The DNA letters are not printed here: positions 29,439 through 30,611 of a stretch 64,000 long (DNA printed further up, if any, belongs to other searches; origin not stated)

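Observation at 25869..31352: Internal duplication of about 610 aa in the 2907-aa protein, containing a second unassigned region of about 240 aa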

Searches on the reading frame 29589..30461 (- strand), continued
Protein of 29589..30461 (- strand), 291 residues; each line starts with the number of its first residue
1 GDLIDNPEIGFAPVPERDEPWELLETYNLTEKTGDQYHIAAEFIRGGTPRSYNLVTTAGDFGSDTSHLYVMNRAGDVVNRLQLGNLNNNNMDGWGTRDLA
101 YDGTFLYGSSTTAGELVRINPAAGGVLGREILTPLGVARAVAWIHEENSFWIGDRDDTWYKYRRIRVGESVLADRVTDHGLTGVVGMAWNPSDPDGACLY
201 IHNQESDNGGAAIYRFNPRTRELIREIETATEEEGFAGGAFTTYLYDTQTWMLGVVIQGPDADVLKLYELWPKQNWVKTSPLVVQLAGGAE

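Call 64: find_homologous_proteins(query=P0039, max_evalue=0.00001)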
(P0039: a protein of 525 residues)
Query P0039 (525 aa): 562 proteins with E <= 0.00001 among 8000 candidates; the best 120 are listed.
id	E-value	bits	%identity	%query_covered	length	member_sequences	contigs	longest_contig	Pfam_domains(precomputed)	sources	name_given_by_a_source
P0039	0.0e+0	1236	100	100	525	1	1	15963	PF18962.8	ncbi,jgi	-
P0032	1.4e-213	729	50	95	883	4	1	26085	PF18962.8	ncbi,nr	ncbi:T9SS type A sorting domain-containing protein [bacterium]|nr:T9SS type A sorting domain-contain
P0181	5.5e-171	588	55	98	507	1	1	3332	PF18962.8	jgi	jgi:hypothetical protein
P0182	1.8e-150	520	59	48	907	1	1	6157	PF18962.8,PF00041.28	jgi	jgi:hypothetical protein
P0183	5.5e-147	509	49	98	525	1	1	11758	PF18962.8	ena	-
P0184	1.8e-143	497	63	64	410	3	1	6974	-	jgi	jgi:hypothetical protein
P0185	5.2e-140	486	50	92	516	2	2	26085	PF18962.8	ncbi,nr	ncbi:T9SS type A sorting domain-containing protein [bacterium]|nr:T9SS type A sorting domain-contain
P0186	1.1e-139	485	49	93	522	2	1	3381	PF18962.8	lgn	-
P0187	8.5e-131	455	46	98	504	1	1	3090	PF18962.8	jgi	jgi:hypothetical protein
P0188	2.2e-128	448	47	98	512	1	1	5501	PF18962.8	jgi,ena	jgi:hypothetical protein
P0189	4.1e-125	437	48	94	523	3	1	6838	PF18962.8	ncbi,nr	ncbi:T9SS type A sorting domain-containing protein [bacterium]|nr:T9SS type A sorting domain-contain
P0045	2.5e-120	421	45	99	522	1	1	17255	PF18962.8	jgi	-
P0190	3.5e-119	417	47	90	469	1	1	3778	PF18962.8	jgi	-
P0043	4.9e-118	413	44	98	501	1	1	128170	PF18962.8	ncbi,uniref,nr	ncbi:hypothetical protein CEE37_13290 [candidate division LCP-89 bacterium B3_LCP]|uniref:Secretion 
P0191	2.9e-116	407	45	98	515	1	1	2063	PF18962.8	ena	-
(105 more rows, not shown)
